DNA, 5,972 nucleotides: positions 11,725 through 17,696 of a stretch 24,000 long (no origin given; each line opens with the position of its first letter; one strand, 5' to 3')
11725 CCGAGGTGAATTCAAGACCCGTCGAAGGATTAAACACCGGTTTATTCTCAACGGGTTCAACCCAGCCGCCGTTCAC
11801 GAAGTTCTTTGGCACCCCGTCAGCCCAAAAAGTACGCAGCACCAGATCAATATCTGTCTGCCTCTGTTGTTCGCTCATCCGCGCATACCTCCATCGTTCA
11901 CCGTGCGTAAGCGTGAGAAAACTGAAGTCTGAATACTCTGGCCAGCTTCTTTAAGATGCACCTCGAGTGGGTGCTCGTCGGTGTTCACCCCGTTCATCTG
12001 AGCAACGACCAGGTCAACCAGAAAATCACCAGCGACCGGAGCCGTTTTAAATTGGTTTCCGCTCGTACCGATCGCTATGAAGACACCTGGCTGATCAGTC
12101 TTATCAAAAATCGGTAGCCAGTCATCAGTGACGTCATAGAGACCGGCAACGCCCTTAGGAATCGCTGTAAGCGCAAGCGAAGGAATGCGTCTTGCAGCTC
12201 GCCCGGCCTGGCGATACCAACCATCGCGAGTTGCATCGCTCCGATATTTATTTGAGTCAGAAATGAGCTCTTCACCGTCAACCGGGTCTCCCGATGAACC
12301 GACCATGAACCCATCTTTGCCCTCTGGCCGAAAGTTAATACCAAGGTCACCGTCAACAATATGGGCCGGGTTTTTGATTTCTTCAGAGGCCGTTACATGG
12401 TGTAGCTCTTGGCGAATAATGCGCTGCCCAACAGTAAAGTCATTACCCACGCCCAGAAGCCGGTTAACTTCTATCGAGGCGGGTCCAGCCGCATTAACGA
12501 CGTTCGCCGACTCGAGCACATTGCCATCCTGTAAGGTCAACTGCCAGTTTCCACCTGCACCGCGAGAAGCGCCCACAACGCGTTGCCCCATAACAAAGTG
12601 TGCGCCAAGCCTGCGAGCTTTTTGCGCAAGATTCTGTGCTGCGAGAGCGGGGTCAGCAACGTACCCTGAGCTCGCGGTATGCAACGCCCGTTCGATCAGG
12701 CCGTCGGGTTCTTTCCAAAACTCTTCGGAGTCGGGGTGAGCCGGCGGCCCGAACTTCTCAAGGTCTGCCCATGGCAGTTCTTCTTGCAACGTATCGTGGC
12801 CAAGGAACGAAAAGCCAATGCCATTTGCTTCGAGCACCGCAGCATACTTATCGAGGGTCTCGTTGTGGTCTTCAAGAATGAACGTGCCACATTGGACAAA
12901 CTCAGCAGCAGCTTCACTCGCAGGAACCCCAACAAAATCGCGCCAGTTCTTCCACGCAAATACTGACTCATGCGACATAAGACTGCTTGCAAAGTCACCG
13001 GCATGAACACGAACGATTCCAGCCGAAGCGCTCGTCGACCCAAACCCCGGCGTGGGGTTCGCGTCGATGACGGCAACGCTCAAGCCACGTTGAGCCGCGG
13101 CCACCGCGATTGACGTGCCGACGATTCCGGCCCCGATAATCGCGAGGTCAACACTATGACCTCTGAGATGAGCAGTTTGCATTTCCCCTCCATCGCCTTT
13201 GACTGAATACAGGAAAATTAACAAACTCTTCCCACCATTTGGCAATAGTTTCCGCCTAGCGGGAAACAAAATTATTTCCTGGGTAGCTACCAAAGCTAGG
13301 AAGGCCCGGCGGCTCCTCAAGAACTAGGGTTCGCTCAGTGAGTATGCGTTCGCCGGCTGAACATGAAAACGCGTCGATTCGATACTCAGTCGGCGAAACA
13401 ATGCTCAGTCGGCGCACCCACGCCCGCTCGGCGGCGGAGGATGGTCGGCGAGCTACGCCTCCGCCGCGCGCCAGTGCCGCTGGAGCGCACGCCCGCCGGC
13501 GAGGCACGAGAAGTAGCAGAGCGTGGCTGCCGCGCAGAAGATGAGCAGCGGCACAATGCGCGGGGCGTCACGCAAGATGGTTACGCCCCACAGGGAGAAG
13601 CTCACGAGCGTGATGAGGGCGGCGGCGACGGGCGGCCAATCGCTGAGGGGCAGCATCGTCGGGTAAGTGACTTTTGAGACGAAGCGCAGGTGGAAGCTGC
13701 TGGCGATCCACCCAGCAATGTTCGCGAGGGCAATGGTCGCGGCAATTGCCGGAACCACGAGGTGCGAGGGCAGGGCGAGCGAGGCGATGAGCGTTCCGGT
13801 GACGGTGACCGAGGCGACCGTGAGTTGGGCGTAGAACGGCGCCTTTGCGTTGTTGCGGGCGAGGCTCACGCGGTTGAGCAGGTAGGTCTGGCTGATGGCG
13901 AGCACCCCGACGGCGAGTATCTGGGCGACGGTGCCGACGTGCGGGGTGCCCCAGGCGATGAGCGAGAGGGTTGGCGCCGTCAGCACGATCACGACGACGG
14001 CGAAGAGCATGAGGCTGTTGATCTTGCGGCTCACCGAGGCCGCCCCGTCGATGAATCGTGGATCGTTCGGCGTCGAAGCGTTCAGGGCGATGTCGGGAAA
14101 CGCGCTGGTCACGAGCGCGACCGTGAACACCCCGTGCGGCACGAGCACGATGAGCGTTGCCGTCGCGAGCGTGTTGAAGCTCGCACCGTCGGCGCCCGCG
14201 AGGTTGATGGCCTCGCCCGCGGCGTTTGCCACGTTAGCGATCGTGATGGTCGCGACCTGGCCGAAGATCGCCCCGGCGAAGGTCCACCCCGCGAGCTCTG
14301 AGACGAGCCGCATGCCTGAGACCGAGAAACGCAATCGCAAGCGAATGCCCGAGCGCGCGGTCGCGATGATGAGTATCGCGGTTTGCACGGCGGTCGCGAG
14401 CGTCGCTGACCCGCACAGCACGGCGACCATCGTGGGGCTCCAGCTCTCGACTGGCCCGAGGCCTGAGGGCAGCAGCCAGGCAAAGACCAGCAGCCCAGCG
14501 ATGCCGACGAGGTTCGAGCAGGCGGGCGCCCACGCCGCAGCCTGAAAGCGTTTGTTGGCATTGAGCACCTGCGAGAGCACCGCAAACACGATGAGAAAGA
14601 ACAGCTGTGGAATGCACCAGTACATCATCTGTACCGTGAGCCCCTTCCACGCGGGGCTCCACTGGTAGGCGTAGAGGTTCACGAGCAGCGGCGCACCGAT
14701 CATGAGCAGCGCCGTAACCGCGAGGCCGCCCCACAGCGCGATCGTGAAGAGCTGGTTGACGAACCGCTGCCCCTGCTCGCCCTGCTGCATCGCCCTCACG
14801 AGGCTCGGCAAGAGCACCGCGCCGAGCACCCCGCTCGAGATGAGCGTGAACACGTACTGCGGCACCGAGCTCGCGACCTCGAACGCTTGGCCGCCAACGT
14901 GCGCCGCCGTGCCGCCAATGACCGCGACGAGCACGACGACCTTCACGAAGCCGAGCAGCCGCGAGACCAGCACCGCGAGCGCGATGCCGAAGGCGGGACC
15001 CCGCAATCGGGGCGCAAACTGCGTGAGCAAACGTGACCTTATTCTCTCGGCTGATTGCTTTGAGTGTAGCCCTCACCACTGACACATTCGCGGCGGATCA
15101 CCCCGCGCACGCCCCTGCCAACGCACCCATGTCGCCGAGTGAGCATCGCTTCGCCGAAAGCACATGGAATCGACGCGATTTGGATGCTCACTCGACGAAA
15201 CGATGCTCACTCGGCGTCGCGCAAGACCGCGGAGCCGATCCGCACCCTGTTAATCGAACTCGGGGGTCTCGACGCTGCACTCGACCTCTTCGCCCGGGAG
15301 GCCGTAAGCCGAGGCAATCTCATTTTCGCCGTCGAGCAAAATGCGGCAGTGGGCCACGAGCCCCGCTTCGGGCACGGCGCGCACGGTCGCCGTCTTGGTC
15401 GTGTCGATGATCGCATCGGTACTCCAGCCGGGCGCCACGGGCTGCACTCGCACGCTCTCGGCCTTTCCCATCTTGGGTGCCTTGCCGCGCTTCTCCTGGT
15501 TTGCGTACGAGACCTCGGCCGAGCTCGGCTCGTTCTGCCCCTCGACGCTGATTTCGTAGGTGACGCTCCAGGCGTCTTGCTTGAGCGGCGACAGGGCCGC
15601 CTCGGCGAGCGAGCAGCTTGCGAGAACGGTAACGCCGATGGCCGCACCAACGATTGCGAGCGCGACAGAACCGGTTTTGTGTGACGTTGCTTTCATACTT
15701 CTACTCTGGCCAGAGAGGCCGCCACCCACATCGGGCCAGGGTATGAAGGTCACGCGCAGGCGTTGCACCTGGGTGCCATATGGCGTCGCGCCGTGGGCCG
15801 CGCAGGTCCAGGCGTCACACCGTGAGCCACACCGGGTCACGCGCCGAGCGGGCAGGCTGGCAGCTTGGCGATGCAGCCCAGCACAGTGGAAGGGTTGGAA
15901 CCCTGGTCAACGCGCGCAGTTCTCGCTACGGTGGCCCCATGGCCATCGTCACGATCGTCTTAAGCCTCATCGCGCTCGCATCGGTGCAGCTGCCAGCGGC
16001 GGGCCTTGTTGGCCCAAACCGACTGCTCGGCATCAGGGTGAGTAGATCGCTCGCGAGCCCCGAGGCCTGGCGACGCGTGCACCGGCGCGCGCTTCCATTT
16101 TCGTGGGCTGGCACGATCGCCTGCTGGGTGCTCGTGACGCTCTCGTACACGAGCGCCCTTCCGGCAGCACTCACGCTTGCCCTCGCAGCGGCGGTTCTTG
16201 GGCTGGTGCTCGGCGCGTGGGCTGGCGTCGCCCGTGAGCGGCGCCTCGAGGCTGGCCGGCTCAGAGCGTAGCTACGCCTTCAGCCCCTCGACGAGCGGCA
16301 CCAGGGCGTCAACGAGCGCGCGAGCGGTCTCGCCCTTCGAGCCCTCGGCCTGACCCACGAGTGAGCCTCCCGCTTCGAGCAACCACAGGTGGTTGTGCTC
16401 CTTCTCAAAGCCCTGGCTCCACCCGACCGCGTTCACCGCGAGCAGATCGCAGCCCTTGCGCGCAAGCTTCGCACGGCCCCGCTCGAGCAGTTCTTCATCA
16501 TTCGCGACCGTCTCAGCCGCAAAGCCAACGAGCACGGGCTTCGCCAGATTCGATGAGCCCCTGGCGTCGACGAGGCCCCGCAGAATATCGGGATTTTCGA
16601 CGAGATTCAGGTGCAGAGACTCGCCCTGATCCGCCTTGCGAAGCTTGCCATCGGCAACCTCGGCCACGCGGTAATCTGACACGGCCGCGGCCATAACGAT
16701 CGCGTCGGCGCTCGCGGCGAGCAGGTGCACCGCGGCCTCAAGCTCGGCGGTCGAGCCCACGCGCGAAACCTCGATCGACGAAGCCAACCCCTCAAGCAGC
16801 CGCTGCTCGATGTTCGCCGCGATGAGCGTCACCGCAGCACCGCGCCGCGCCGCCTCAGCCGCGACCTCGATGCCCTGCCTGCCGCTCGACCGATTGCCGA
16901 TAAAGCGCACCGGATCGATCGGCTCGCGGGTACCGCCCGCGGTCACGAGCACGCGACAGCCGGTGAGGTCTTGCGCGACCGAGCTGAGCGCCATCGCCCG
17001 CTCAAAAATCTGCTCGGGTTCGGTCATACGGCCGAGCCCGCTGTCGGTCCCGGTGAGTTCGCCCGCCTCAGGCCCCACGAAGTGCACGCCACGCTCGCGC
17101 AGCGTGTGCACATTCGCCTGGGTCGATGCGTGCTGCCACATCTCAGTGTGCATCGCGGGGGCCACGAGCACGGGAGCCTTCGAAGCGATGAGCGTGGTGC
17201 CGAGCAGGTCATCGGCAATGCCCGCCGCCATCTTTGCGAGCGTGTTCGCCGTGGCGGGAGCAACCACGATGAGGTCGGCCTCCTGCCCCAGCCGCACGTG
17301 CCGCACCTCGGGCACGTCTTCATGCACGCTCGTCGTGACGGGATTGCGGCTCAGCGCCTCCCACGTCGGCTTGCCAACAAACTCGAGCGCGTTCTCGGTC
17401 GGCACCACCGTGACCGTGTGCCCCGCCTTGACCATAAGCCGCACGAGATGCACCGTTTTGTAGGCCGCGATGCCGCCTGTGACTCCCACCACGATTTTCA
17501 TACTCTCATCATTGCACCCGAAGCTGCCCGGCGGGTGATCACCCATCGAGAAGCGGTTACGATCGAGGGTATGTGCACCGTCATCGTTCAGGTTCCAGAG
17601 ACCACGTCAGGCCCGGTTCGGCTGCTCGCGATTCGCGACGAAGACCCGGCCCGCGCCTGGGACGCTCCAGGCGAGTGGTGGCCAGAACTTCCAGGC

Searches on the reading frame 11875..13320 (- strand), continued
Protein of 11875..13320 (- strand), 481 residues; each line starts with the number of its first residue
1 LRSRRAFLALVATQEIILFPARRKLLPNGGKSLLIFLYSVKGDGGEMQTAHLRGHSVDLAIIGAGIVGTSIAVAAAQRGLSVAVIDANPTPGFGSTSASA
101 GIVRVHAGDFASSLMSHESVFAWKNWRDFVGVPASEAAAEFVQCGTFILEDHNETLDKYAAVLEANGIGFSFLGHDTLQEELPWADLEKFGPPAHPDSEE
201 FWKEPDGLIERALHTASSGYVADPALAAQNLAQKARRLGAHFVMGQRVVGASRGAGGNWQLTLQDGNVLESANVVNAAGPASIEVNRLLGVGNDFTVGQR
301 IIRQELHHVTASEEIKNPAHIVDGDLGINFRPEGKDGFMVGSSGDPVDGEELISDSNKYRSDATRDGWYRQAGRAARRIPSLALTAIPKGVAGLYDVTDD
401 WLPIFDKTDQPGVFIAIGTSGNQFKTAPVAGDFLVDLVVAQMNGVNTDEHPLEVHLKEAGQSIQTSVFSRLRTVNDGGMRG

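Call 56: fold_search(model_id=the predicted structure, library=pdb)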
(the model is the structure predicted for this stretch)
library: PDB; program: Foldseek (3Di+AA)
matches with E <= 10: 1996; with E <= 0.001: 1406
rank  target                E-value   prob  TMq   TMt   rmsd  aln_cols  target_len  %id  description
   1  4ysh_A                1.2e-26  1.00  0.70  0.82   3.3       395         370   20  Crystal structure of glycine oxidase from Geobacillus kaustophilus (released 2016-03-23)
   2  4ysh_B                1.1e-25  1.00  0.70  0.81   3.5       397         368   20  Crystal structure of glycine oxidase from Geobacillus kaustophilus (released 2016-03-23)
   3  1y56_B                2.0e-25  1.00  0.72  0.83   3.2       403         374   20  Crystal structure of L-proline dehydrogenase from P.horikoshii (released 2005-07-26)
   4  7cyx_A                2.7e-25  1.00  0.68  0.81   3.8       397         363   18  Crystal strcuture of Glycine oxidase from Bacillus cereus ATCC 14579 (released 2020-10-14)
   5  3ad9_B                4.2e-25  1.00  0.70  0.76   4.0       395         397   17  Heterotetrameric Sarcosine Oxidase from Corynebacterium sp. U-96 sarcosine-reduced form (released 2010-08-25)
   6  1vrq_B                7.1e-25  1.00  0.70  0.75   3.8       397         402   17  Crystal Structure of Heterotetrameric Sarcosine Oxidase from Corynebacterium sp. U-96 in complex with Folinic Acid (released 2005-07-05)
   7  3ada_B                1.3e-24  1.00  0.71  0.77   3.9       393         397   18  Heterotetrameric Sarcosine Oxidase from Corynebacterium sp. U-96 in complex with sulfite (released 2010-08-25)
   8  5l46_B                1.3e-24  1.00  0.71  0.39   3.5       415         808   17  Crystal structure of human dimethylglycine-dehydrogenase (released 2016-08-17)
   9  3axb                  1.8e-24  1.00  0.75  0.76   3.9       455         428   20  Structure of a dye-linked L-proline dehydrogenase from the aerobic hyperthermophilic archaeon, Aeropyrum pernix (released 2012-04-04)
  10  2gag_B                2.6e-24  1.00  0.70  0.76   3.9       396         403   17  Heteroteterameric sarcosine: structure of a diflavin metaloenzyme at 1.85 a resolution (released 2006-08-08)
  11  5l46_A                2.7e-24  1.00  0.72  0.40   3.2       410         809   17  Crystal structure of human dimethylglycine-dehydrogenase (released 2016-08-17)
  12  7cyx_B                3.0e-24  1.00  0.67  0.81   4.2       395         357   18  Crystal strcuture of Glycine oxidase from Bacillus cereus ATCC 14579 (released 2020-10-14)
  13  4pab_B                4.8e-24  1.00  0.72  0.39   3.3       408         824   18  Crystal structure of the precursor form of rat DMGDH complexed with tetrahydrofolate (released 2014-06-18)
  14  4pab_A                5.4e-24  1.00  0.72  0.39   3.3       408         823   18  Crystal structure of the precursor form of rat DMGDH complexed with tetrahydrofolate (released 2014-06-18)
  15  3ad7_B                6.1e-24  1.00  0.70  0.75   4.0       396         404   17  Heterotetrameric Sarcosine Oxidase from Corynebacterium sp. U-96 in complex with methylthio acetate (released 2010-08-25)
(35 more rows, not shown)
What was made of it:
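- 11875..13182 (-): DAO-family FAD amine oxidase/dehydrogenase, 435 aa from the ATG. The mechanical ORF extends to a TTG at 13320. Its nearest folds are glycine oxidase, L-proline dehydrogenase, SoxB, DMGDH and MSOX (call 56).
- On Sarcosine oxidase beta / MSOX / proline dehydrogenase-type amine oxidoreductases (DAO fold): Foldseek gives probability 1.00 and TM 0.70-0.75 to glycine oxidase, L-proline dehydrogenase, SoxB, DMGDH and MSOX (call 56).
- Closest known: Flavin amine dehydrogenase plus ALDH pairs for cyclic imino acids. Same: The nearest folds include L-proline dehydrogenases, DMGDH and MSOX bound to proline and thioproline (call 56).
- Closest known: Flavin amine dehydrogenase plus ALDH pairs for cyclic imino acids. 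Different: Sequence identity to any characterised member is at most 20% (call 56).
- The nearest folds to DAO all oxidise the C-N bond of small, mostly secondary or cyclic, amino acids: L-proline dehydrogenase, SoxB, DMGDH, and MSOX in complex with proline and thioproline (call 56).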

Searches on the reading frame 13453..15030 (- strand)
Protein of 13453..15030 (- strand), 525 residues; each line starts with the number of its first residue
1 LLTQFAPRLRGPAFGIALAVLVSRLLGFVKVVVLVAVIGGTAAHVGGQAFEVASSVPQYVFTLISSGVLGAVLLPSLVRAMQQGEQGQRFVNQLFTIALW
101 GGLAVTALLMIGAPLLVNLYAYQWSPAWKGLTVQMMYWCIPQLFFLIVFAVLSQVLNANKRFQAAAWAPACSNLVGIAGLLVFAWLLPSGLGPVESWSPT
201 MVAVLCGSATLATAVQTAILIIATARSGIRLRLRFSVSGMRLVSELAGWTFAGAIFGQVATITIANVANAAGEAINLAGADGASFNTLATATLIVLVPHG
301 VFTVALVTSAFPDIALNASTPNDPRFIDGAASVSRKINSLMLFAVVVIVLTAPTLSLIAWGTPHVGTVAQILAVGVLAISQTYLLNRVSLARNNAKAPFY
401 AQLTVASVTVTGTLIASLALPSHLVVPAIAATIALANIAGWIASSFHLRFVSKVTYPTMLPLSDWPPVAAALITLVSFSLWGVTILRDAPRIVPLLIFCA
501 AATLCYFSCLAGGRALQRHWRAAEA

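Call 57: search_protein_families(library=pfam, proteins=[window:13453-15030:-], max_evalue=0.00001)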
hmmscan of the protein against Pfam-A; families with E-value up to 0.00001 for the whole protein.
window:13453-15030:- (525 aa): 1 family
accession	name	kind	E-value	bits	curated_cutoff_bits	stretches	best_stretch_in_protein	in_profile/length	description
PF03023.19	MurJ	-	2e-39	135.9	27.4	1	46-442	10-393/451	Lipid II flippase MurJ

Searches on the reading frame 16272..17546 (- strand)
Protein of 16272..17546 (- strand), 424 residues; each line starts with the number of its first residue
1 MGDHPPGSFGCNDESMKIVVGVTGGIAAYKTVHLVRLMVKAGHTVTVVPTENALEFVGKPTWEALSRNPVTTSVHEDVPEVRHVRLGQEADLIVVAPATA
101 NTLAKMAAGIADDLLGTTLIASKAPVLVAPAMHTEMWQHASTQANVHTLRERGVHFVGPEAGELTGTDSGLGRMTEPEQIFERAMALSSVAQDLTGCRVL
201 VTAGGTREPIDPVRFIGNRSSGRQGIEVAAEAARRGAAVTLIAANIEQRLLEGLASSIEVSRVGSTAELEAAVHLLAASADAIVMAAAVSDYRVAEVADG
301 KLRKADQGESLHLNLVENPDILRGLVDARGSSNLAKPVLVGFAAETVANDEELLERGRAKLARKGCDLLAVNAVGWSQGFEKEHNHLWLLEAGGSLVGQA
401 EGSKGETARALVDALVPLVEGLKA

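Call 57: search_protein_families(library=pfam, proteins=[window:16272-17546:-], max_evalue=0.00001)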
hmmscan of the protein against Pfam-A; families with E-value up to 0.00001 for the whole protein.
window:16272-17546:- (424 aa): 2 families
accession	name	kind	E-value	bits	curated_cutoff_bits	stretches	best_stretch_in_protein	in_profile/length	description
PF04127.22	DFP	-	2e-59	201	22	1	194-390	1-186/186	DNA/pantothenate metabolism flavoprotein C-terminal domain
PF02441.25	Flavoprotein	-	5.7e-33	114.2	22.7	1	16-185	1-159/162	Flavoprotein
